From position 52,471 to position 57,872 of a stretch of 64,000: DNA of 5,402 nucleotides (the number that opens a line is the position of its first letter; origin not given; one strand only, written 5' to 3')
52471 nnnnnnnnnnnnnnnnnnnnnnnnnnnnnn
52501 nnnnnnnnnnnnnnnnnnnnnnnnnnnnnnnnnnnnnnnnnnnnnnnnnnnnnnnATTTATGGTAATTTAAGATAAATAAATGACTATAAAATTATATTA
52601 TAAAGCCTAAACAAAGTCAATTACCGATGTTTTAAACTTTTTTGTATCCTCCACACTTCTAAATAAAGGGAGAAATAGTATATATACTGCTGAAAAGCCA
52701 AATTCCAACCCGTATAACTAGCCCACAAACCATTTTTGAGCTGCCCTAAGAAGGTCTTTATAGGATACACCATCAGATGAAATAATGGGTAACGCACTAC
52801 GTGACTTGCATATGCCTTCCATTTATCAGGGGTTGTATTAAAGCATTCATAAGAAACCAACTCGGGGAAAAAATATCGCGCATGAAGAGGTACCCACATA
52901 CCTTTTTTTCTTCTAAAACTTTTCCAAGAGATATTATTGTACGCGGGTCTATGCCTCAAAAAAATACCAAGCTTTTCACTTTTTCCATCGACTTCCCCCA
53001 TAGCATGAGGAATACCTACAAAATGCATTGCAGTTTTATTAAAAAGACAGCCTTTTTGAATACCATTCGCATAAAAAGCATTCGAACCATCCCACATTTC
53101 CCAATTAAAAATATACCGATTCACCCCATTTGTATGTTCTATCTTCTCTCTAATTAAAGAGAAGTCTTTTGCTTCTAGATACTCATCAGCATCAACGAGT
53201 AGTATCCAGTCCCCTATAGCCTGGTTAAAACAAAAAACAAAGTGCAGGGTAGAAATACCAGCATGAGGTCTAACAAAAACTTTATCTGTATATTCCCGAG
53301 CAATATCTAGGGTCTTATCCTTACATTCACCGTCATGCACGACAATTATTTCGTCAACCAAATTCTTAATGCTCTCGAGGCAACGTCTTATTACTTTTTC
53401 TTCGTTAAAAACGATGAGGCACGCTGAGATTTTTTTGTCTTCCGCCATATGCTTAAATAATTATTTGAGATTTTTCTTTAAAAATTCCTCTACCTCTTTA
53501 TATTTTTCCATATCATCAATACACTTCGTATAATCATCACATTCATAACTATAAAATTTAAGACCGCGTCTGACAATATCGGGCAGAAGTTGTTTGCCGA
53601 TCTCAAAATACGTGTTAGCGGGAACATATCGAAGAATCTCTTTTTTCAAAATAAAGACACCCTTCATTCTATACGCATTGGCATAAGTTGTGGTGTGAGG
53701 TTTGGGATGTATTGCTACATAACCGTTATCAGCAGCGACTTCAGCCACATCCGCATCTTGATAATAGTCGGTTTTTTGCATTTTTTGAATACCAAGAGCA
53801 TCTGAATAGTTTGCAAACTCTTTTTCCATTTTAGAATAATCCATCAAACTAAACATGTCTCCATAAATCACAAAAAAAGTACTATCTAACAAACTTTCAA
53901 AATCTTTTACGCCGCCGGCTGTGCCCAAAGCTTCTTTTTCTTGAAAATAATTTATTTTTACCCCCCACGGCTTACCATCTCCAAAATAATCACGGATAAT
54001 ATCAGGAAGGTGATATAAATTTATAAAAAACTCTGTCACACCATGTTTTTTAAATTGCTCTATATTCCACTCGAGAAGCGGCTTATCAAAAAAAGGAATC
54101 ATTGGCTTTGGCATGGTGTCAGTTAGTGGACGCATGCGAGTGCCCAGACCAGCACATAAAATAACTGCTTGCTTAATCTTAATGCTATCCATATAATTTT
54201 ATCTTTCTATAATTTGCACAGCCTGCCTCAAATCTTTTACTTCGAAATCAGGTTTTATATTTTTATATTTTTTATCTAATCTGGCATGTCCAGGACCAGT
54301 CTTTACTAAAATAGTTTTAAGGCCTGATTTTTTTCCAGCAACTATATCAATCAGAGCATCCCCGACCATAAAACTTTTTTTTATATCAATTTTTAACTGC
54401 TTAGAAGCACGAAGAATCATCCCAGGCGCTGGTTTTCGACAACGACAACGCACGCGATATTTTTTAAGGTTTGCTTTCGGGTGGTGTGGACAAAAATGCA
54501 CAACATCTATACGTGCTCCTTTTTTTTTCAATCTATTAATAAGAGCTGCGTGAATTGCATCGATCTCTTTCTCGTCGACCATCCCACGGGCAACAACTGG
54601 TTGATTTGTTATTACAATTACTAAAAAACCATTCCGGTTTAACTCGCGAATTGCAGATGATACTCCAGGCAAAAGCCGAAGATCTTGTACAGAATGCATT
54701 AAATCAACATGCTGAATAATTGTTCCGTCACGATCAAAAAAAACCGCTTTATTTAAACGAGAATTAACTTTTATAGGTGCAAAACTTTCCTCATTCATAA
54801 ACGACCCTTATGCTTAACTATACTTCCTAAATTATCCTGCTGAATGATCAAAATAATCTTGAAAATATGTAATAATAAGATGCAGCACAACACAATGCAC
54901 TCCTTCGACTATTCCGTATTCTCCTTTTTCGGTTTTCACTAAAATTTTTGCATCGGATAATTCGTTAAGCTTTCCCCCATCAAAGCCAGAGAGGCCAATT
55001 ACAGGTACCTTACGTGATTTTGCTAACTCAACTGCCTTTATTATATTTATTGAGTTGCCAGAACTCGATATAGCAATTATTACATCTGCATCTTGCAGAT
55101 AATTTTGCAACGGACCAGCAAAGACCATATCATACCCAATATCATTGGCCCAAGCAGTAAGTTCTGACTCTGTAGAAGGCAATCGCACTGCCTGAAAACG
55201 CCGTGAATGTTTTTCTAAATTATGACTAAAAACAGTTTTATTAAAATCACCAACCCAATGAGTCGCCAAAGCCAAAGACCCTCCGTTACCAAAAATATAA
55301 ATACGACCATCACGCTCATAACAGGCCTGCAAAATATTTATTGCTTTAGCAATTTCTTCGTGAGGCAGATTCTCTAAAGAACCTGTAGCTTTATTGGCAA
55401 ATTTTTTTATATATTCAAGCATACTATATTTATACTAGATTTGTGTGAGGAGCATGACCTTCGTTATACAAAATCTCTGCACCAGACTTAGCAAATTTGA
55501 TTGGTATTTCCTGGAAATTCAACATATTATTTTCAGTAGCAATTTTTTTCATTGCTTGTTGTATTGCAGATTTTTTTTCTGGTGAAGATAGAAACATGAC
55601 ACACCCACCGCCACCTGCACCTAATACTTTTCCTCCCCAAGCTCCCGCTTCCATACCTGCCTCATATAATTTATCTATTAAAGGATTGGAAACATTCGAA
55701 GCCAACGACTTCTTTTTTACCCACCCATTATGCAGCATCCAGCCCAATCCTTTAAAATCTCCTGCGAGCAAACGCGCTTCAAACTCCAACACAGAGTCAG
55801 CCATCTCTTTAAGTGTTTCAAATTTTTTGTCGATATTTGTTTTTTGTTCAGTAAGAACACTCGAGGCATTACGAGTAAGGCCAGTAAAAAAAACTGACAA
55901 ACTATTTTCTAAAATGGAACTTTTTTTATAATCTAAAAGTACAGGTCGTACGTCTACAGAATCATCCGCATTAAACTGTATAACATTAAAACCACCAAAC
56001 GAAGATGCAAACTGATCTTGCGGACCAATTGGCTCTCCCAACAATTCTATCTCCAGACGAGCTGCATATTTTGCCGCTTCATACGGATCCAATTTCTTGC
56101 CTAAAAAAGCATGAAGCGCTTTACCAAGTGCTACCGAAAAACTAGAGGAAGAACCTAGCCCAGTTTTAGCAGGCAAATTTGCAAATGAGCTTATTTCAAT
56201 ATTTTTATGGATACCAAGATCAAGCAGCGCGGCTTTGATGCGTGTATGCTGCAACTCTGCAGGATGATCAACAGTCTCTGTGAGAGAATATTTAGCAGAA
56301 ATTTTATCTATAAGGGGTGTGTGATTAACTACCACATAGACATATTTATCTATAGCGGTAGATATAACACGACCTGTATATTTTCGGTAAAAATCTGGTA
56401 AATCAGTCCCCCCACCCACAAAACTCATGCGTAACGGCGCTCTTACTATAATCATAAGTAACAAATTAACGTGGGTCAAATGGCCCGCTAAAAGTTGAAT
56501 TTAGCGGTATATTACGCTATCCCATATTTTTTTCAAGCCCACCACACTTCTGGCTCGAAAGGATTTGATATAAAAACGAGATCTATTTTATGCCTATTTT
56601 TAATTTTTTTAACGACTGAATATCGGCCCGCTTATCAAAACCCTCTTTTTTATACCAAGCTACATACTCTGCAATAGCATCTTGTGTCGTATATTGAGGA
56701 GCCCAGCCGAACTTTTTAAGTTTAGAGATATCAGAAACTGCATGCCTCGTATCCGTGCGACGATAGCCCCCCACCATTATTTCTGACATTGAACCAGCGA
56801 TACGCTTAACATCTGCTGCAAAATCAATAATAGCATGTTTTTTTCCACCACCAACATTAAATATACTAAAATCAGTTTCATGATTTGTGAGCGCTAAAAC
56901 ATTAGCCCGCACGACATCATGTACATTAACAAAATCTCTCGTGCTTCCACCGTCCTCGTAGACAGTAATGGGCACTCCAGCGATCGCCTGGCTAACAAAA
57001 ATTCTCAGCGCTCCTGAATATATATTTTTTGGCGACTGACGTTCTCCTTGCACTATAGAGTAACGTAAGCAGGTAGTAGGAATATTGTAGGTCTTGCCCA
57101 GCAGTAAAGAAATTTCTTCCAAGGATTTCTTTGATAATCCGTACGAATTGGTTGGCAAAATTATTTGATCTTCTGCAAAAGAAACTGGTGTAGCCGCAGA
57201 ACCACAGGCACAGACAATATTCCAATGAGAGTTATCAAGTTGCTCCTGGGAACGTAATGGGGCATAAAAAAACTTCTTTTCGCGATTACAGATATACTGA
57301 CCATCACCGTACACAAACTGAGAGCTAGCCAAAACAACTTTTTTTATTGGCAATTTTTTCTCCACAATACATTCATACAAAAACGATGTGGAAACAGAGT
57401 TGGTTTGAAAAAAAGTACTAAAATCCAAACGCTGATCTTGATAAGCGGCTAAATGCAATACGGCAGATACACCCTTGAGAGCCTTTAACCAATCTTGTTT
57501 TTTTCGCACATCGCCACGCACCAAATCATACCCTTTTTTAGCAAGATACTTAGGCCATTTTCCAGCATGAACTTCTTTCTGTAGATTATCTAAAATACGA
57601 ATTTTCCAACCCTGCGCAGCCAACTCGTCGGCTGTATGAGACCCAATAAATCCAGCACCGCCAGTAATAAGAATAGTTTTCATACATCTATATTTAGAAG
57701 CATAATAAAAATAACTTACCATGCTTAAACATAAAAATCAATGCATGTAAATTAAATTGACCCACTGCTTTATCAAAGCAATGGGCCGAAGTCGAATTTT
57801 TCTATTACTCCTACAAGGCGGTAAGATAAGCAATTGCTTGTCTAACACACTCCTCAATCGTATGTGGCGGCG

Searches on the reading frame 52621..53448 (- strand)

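Call 61: search_protein_families(library=pfam, proteins=[window:52621-53448:-], max_evalue=0.000001)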
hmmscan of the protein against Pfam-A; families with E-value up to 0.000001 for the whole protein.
window:52621-53448:- (275 aa): 2 families
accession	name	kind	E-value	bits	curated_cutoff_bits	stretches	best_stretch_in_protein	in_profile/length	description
PF00535.33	Glycos_transf_2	-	8.9e-17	62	23.3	1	8-115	1-119/168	Glycosyl transferase family 2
PF13704.12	Glyco_tranf_2_4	-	2.3e-07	31.6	27.5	1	15-94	2-87/98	Glycosyl transferase family 2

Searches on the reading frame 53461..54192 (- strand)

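Call 61: search_protein_families(library=pfam, proteins=[window:53461-54192:-], max_evalue=0.000001)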
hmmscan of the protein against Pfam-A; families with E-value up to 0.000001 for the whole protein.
window:53461-54192:- (243 aa): 2 families
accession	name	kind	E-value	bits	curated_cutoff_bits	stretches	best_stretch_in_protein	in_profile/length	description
PF00483.29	NTP_transferase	-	1.1e-25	91.2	21.2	1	9-219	2-222/245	Nucleotidyl transferase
PF12804.13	NTP_transf_3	-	9.6e-08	32.8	27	1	9-113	1-96/160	MobA-like NTP transferase domain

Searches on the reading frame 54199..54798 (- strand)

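Call 61: search_protein_families(library=pfam, proteins=[window:54199-54798:-], max_evalue=0.000001)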
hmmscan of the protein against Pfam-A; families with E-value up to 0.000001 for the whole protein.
window:54199-54798:- (199 aa): 4 families
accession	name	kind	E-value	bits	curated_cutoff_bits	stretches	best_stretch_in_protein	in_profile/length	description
PF13242.12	Hydrolase_like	-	4.2e-16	59.1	22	1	120-193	2-75/75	HAD-hyrolase-like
PF13419.12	HAD_2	-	1e-11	45.7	23.8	1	120-165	133-178/178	Haloacid dehalogenase-like hydrolase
PF00702.32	Hydrolase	-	2.1e-11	45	26.4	1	39-159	96-191/191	haloacid dehalogenase-like hydrolase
PF08645.17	PNK3P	-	1.9e-10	41.2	22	1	18-190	2-144/161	Polynucleotide kinase 3 phosphatase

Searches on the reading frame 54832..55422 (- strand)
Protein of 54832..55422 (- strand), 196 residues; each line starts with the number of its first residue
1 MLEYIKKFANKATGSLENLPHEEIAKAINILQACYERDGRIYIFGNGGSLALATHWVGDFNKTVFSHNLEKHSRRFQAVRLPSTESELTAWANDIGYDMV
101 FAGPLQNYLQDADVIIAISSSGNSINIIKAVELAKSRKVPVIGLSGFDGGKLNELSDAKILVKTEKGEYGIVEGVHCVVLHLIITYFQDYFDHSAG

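Call 62: search_protein_families(library=pfam, proteins=[window:54832-55422:-], max_evalue=0.000001)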
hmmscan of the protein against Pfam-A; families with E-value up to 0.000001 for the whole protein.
window:54832-55422:- (196 aa): 2 families
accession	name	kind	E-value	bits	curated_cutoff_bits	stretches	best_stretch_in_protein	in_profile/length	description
PF13580.11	SIS_2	-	3.7e-18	66.3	27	1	10-146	4-138/138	SIS domain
PF01380.27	SIS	-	5.3e-10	39.6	25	1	108-168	50-110/131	SIS domain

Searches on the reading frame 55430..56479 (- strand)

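Call 62: search_protein_families(library=pfam, proteins=[window:55430-56479:-], max_evalue=0.000001)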
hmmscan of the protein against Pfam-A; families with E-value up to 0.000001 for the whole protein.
window:55430-56479:- (349 aa): 2 families
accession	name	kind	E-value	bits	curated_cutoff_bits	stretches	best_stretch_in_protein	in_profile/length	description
PF00288.32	GHMP_kinases_N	-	2.1e-17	63.5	22.3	1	87-163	13-87/87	GHMP kinases N terminal domain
PF08544.19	GHMP_kinases_C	-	6.6e-11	42.9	21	1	237-312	5-81/85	GHMP kinases C terminal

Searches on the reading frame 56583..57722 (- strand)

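Call 62: search_protein_families(library=pfam, proteins=[window:56583-57722:-], max_evalue=0.000001)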
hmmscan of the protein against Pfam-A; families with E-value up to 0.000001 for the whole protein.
window:56583-57722:- (379 aa): 6 families
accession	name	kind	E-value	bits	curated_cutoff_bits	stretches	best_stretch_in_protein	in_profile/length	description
PF01370.27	Epimerase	-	2e-39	135.9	20.9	2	17-156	1-136/240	NAD dependent epimerase/dehydratase family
PF16363.11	GDP_Man_Dehyd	-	3.6e-32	112.6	27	2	18-153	1-148/332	GDP-mannose 4,6 dehydratase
PF01073.25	3Beta_HSD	-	8.1e-14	51.7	22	1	18-150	1-135/280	3-beta hydroxysteroid dehydrogenase/isomerase family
PF02719.21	Polysacc_synt_2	-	5.3e-11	42.7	20.2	0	17-134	1-128/293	Polysaccharide biosynthesis protein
PF07993.18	NAD_binding_4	-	5.5e-08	32.7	20.1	0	19-272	1-256/258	Male sterility protein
PF05368.20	NmrA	-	5.5e-07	29.9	27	1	15-93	3-78/298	NmrA-like family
